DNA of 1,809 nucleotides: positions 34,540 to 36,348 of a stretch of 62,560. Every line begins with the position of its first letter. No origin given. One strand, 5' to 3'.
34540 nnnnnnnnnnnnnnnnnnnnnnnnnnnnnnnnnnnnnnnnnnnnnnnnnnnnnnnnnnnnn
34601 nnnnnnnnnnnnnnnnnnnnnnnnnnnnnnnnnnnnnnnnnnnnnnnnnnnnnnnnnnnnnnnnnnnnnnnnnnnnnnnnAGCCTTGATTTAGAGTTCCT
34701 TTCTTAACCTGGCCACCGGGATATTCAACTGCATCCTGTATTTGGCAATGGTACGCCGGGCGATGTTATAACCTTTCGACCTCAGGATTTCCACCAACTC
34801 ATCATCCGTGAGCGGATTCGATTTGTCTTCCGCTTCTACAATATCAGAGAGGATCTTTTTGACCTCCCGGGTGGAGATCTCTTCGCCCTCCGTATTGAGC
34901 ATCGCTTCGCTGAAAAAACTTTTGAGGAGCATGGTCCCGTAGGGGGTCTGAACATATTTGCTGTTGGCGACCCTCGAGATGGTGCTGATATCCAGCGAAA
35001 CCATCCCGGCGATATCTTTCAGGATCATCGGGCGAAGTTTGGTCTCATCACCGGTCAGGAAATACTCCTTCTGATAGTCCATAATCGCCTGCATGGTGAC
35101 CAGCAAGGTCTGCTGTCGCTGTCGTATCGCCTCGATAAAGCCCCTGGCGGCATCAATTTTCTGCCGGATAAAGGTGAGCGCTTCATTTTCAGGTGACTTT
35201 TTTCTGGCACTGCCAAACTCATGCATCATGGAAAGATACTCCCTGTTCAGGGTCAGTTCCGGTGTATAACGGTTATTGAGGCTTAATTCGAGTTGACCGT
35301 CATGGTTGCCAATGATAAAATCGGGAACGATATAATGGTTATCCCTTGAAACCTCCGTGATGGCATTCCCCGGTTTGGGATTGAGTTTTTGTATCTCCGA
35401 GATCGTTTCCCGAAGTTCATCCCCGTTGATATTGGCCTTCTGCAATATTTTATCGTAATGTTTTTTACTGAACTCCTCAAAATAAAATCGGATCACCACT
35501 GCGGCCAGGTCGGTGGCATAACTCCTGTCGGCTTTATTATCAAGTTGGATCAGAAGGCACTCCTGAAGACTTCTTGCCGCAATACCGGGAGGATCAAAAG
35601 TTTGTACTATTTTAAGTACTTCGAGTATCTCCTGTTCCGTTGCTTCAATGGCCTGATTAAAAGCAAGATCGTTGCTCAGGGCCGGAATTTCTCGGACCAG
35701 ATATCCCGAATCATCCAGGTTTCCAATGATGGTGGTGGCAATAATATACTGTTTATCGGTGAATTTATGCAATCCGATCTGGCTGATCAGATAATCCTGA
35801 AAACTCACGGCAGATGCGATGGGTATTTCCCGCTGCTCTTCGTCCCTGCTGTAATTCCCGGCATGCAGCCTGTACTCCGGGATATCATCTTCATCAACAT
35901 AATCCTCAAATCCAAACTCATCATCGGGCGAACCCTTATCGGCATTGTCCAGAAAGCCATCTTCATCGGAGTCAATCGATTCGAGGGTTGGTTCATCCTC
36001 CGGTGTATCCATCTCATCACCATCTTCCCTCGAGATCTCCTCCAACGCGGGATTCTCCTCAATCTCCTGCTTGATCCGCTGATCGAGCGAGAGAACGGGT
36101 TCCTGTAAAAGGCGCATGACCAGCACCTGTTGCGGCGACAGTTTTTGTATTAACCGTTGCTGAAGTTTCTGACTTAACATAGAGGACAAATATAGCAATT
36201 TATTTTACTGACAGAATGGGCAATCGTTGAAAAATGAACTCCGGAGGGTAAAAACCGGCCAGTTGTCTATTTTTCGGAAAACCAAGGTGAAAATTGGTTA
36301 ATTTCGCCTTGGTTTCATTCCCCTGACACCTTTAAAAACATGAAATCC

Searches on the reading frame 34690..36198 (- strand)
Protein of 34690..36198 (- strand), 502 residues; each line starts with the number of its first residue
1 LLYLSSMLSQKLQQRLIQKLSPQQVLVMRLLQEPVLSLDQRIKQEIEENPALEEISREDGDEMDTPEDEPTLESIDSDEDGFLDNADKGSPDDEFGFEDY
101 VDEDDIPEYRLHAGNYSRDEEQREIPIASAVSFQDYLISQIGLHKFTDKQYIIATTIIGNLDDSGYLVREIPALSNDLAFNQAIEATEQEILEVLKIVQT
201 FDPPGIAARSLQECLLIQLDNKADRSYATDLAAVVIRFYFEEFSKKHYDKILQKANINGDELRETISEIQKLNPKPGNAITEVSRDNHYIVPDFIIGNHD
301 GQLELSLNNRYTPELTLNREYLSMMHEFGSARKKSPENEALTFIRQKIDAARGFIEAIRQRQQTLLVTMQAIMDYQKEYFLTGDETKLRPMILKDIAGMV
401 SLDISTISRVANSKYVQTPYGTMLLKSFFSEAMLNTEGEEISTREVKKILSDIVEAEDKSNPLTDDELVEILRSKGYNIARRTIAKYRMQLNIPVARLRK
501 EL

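Call 83: search_protein_families(library=pfam, proteins=[window:34690-36198:-], max_evalue=0.00001)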
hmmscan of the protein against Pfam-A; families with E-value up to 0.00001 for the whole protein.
window:34690-36198:- (502 aa): 3 families
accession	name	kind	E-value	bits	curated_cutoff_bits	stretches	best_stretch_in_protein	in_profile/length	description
PF04963.19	Sigma54_CBD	-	1.4e-55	188.4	22.9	1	128-321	7-185/185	Sigma-54 factor, core binding domain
PF04552.19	Sigma54_DBD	-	9.8e-49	165.6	22.8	1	343-500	3-159/160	Sigma-54, DNA binding domain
PF00309.25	Sigma54_AID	-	7e-10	39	23.8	1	9-54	1-46/46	Sigma-54 factor, Activator interacting domain (AID)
